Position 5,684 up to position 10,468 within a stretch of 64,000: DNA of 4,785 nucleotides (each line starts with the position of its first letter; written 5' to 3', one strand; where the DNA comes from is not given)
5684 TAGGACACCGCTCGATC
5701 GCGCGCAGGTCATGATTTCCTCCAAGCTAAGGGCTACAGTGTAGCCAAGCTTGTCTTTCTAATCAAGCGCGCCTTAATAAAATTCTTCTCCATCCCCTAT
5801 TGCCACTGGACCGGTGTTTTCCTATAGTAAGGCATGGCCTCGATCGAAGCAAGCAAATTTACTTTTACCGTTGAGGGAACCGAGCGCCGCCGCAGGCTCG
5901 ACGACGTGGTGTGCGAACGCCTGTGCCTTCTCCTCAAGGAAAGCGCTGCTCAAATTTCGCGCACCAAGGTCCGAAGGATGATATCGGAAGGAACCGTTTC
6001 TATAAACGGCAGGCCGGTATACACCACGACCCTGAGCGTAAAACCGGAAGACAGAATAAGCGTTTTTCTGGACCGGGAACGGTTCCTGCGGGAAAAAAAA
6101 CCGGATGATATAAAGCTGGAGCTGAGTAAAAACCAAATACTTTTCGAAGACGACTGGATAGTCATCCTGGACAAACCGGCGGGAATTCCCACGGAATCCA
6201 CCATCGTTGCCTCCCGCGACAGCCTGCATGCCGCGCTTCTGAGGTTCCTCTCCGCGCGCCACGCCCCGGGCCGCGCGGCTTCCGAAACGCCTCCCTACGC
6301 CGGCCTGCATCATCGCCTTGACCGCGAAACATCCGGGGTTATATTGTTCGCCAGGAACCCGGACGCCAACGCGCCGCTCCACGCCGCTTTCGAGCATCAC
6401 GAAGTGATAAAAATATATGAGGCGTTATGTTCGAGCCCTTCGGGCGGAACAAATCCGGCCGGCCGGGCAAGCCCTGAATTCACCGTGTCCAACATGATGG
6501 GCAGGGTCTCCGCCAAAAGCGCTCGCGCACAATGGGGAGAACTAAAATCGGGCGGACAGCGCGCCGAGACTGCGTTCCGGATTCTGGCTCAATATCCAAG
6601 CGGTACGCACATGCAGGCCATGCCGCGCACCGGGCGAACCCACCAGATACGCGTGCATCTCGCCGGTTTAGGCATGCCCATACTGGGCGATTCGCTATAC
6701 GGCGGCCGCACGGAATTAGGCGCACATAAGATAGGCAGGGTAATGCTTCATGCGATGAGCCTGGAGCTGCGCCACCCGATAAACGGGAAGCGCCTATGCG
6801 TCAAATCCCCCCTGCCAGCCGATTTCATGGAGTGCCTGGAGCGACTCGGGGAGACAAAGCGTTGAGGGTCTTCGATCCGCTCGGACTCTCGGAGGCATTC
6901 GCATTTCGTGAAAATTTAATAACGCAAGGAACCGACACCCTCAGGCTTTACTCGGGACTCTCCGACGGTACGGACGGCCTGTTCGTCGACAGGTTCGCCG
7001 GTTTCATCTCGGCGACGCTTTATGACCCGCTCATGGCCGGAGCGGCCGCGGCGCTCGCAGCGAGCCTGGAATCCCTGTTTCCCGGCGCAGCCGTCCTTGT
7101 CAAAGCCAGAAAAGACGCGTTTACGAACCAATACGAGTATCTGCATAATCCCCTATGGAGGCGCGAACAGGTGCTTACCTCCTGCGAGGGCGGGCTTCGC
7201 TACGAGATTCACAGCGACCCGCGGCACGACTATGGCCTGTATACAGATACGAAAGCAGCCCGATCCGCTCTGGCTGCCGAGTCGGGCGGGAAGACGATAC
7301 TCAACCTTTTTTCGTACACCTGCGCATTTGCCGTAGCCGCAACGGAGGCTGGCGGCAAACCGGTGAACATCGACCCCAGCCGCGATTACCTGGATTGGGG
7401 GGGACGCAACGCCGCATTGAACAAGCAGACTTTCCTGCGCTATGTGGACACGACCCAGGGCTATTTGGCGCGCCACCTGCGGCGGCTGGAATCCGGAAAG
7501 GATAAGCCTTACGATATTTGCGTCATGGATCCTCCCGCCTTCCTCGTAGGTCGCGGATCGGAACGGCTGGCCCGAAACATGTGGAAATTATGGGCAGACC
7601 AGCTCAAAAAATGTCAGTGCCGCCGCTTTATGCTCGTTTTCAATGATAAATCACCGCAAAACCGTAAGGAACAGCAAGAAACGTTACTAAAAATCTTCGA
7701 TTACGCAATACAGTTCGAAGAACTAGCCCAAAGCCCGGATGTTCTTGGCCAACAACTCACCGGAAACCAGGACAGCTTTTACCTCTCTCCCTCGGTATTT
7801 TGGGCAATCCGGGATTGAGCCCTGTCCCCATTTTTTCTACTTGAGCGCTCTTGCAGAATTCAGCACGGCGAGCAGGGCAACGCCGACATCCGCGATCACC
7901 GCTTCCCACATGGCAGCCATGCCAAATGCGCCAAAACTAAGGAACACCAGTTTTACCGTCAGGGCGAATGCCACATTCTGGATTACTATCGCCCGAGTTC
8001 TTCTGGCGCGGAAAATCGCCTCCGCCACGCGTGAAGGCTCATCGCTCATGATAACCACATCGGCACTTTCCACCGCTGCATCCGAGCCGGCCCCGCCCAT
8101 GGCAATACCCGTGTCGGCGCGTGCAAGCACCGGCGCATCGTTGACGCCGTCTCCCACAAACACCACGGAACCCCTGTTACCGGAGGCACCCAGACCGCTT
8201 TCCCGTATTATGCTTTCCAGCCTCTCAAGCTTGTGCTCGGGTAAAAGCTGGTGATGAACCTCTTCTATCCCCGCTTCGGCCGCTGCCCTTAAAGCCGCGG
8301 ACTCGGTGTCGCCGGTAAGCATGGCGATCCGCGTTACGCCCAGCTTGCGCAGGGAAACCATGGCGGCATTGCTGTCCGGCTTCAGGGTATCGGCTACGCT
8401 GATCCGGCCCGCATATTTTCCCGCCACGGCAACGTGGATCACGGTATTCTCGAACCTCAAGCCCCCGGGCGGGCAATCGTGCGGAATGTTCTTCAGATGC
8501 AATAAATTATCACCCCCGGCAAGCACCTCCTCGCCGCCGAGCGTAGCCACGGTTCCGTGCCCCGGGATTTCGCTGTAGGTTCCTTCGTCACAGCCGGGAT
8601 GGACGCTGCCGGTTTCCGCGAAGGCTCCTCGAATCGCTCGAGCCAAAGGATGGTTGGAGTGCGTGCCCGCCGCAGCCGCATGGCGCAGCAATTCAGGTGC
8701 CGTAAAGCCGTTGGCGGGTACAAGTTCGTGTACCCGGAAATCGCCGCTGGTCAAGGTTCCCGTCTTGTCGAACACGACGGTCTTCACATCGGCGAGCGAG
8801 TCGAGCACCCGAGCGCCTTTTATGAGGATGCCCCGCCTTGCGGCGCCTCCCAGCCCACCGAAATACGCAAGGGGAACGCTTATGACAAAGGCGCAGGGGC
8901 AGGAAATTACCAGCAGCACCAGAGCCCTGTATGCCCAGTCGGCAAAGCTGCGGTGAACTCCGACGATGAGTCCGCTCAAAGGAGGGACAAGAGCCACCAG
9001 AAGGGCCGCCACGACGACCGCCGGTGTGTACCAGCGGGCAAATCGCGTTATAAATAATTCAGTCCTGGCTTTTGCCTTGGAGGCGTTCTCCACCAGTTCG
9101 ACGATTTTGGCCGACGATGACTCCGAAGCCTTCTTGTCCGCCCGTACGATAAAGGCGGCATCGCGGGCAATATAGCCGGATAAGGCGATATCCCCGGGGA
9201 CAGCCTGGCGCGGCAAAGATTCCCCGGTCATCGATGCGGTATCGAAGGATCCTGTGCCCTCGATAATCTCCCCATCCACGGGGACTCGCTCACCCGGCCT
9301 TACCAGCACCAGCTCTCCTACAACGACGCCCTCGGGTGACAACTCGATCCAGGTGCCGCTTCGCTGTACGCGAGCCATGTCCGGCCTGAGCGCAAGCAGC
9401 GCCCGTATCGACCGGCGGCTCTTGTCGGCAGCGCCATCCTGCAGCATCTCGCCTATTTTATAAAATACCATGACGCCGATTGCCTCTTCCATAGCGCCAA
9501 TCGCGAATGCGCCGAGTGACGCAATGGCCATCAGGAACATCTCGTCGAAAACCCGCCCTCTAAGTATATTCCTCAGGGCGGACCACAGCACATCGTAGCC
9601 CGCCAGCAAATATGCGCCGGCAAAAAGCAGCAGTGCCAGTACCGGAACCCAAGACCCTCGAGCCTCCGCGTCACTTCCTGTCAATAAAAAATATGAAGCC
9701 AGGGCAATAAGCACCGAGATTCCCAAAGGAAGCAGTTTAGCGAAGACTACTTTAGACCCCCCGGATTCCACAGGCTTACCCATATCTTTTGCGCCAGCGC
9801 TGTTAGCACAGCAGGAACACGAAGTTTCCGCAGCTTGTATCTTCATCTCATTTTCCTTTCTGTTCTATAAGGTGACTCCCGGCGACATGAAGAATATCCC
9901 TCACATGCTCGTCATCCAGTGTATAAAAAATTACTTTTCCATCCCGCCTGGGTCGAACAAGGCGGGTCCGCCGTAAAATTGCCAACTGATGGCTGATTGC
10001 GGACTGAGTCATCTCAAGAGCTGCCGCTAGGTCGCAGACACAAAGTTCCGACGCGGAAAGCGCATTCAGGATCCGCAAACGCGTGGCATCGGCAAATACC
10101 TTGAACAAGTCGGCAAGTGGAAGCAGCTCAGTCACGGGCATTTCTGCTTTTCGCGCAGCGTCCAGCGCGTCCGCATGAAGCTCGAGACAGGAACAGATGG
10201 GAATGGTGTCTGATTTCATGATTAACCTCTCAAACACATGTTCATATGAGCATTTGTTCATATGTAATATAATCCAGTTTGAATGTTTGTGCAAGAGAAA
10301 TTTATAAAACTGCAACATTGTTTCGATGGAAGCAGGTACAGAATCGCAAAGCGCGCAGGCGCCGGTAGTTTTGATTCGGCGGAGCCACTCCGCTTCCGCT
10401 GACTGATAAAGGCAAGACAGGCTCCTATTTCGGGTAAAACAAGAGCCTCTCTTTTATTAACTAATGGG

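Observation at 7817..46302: A 12-13-nt word, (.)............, is massively over-represented in genes and between genes, in both orientations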

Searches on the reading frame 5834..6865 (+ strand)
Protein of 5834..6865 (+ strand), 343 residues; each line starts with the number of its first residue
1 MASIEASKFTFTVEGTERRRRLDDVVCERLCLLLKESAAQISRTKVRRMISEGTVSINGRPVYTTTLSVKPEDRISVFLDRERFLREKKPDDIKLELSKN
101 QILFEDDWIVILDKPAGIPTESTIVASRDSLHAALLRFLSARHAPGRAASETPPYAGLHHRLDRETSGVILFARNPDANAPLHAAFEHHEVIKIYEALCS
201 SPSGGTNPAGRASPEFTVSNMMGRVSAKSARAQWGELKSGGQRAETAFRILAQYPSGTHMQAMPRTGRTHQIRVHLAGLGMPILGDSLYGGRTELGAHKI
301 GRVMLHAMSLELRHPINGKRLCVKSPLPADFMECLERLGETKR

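Call 57: search_protein_families(library=pfam, proteins=[window:5834-6865:+])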
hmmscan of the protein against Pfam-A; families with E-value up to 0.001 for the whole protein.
window:5834-6865:+ (343 aa): 2 families
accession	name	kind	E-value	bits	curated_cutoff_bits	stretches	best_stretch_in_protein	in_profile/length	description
PF00849.27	PseudoU_synth_2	-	5.4e-24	85.6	26.8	1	109-277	2-151/152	RNA pseudouridylate synthase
PF01479.30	S4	-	3.7e-05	23.8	22.8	1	32-75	5-48/48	S4 domain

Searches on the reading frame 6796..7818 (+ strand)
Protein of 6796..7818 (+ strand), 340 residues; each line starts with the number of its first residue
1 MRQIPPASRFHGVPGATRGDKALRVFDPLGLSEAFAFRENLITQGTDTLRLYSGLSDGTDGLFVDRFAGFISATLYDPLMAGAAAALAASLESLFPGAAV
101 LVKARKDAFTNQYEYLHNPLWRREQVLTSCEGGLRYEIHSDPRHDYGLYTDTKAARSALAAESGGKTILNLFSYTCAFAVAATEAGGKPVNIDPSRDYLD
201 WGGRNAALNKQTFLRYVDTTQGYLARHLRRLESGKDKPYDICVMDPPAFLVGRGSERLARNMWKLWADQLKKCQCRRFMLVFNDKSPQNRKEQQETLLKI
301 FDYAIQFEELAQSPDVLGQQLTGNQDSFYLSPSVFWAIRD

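Call 7: search_protein_families(library=pfam, proteins=[window:6796-7818:+])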
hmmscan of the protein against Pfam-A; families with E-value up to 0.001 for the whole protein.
window:6796-7818:+ (340 aa): 1 family
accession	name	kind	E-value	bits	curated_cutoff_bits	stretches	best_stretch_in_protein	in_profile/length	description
PF10672.15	Methyltrans_SAM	-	6.4e-15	55.6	27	1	129-259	88-214/286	S-adenosylmethionine-dependent methyltransferase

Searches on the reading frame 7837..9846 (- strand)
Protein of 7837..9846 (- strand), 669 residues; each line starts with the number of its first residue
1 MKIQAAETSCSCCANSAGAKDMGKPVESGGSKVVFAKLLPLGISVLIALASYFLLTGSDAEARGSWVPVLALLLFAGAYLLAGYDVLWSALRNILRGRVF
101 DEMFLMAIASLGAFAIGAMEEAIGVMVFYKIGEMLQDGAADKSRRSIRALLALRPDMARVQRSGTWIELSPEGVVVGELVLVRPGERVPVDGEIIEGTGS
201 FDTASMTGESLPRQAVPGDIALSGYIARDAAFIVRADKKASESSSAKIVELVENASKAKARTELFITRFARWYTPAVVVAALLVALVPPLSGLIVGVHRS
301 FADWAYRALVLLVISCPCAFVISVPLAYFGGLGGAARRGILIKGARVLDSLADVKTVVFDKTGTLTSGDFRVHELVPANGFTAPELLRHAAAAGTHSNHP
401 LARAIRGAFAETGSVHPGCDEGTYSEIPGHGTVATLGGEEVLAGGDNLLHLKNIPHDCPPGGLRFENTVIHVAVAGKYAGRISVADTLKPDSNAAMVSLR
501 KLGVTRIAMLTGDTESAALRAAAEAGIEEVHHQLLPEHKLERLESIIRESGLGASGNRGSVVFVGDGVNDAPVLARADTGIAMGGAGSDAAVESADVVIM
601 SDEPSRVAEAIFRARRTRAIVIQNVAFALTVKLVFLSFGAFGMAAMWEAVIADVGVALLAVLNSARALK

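Call 7: search_protein_families(library=pfam, proteins=[window:7837-9846:-])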
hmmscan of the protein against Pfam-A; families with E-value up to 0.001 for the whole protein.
window:7837-9846:- (669 aa): 3 families
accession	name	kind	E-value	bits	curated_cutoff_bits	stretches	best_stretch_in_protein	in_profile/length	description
PF00122.25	E1-E2_ATPase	-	4e-43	147.5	28.1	1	153-338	2-181/181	E1-E2 ATPase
PF00702.32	Hydrolase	-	9.3e-25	88.6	26.4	1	354-578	1-191/191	haloacid dehalogenase-like hydrolase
PF08282.18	Hydrolase_3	-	0.00025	21.3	20.9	1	559-611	204-255/255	haloacid dehalogenase-like hydrolase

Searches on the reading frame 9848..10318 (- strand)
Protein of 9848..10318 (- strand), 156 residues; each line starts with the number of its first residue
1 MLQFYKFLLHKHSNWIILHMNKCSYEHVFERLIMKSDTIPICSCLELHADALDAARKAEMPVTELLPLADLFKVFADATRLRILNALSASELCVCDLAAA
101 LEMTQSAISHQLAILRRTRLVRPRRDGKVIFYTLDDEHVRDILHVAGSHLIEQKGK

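Call 57: search_protein_families(library=pfam, proteins=[window:9848-10318:-])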
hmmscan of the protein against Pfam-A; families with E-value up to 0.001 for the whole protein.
window:9848-10318:- (156 aa): 3 families
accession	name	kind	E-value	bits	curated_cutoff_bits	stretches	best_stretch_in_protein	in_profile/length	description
PF01022.26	HTH_5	-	6.6e-18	64.8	22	1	77-122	1-46/47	Bacterial regulatory protein, arsR family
PF12840.13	HTH_20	-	7.8e-06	26.2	27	1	76-123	2-50/51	Helix-turn-helix domain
PF12802.13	MarR_2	-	0.00023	21.7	27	1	79-127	6-56/61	MarR family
